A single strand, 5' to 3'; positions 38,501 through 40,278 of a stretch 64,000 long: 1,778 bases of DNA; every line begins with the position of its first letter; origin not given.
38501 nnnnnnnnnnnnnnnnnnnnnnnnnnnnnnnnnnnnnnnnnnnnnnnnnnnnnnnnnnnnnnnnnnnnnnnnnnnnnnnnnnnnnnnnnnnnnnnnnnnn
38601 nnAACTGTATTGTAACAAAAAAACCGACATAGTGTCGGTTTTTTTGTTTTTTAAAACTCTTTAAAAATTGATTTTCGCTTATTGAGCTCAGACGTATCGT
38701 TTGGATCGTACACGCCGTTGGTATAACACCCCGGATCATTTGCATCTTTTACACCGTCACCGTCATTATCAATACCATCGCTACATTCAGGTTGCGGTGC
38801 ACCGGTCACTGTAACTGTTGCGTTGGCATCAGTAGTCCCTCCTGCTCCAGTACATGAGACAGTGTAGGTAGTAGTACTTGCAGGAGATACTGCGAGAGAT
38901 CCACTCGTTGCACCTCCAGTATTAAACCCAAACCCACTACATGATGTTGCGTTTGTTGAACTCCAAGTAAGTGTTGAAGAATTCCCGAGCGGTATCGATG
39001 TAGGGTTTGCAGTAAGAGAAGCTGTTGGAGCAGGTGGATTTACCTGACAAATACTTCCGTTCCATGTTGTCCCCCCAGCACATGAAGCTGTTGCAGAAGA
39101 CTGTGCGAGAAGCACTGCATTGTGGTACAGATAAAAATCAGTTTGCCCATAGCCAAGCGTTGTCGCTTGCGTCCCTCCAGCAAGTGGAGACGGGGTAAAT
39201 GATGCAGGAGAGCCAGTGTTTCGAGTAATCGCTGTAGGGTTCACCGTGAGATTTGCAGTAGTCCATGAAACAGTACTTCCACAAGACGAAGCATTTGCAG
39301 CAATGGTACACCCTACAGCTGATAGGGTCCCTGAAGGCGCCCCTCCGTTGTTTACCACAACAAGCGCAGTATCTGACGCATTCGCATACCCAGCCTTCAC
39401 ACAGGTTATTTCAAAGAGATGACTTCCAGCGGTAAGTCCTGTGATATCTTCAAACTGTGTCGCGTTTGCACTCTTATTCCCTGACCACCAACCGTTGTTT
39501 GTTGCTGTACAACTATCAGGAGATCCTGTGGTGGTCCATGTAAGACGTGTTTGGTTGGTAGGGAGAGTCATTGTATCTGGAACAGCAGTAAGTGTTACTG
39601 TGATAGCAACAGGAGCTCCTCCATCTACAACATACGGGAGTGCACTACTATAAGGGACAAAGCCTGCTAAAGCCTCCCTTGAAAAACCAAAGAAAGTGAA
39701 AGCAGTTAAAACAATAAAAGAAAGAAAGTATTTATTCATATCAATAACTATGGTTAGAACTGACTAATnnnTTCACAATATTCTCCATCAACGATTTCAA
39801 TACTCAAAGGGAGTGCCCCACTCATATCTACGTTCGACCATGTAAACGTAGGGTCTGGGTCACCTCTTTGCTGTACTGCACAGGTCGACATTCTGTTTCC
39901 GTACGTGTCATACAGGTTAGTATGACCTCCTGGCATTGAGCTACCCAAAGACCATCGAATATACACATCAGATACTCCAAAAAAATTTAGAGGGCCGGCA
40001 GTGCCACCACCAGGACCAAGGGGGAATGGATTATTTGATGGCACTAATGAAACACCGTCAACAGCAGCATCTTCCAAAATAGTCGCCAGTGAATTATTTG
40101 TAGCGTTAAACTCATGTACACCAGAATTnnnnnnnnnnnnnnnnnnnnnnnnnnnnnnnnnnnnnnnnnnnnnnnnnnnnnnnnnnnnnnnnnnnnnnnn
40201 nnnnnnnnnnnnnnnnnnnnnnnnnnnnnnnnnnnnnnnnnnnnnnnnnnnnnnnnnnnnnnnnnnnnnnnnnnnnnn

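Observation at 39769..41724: Large surface protein with two extracellular domains joined by a predicted transmembrane helical hairpin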

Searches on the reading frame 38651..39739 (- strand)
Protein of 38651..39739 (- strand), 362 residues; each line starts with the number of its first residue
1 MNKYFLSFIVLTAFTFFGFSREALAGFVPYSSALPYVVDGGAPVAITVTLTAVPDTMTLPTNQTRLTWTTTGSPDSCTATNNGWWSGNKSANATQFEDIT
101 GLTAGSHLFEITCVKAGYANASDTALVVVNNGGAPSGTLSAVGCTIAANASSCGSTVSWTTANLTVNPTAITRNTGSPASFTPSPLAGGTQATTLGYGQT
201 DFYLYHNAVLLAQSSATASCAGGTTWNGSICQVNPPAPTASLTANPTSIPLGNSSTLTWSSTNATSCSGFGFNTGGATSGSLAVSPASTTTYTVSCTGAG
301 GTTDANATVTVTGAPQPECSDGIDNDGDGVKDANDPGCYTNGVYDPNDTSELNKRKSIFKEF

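Call 4: search_protein_families(library=pfam, proteins=[window:38651-39739:-], max_evalue=0.1)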
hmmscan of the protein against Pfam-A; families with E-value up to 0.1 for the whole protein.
window:38651-39739:- (362 aa): 0 families

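Call 67: search_protein_families(library=ncbifam, proteins=[window:38651-39739:-], max_evalue=0.1)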
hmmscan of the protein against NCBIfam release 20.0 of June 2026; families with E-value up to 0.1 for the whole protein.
window:38651-39739:- (362 aa): 1 family
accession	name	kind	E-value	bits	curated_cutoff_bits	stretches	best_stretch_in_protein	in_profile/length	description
NF033662.1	acid_disulf_rpt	repeat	1.9e-09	37.1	41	1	318-343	6-31/32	acidic double-disulfide repeat-containing protein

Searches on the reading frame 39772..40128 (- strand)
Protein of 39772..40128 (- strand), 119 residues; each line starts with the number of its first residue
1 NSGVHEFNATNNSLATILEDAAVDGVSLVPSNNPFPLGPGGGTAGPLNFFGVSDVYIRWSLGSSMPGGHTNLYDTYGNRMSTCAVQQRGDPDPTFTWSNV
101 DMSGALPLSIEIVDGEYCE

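Call 76: find_homologous_proteins(query=window:39772-40128:-, max_evalue=0.01)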
Query window:39772-40128:-: 2 candidates shared short words with the query, none scored E <= 0.01.
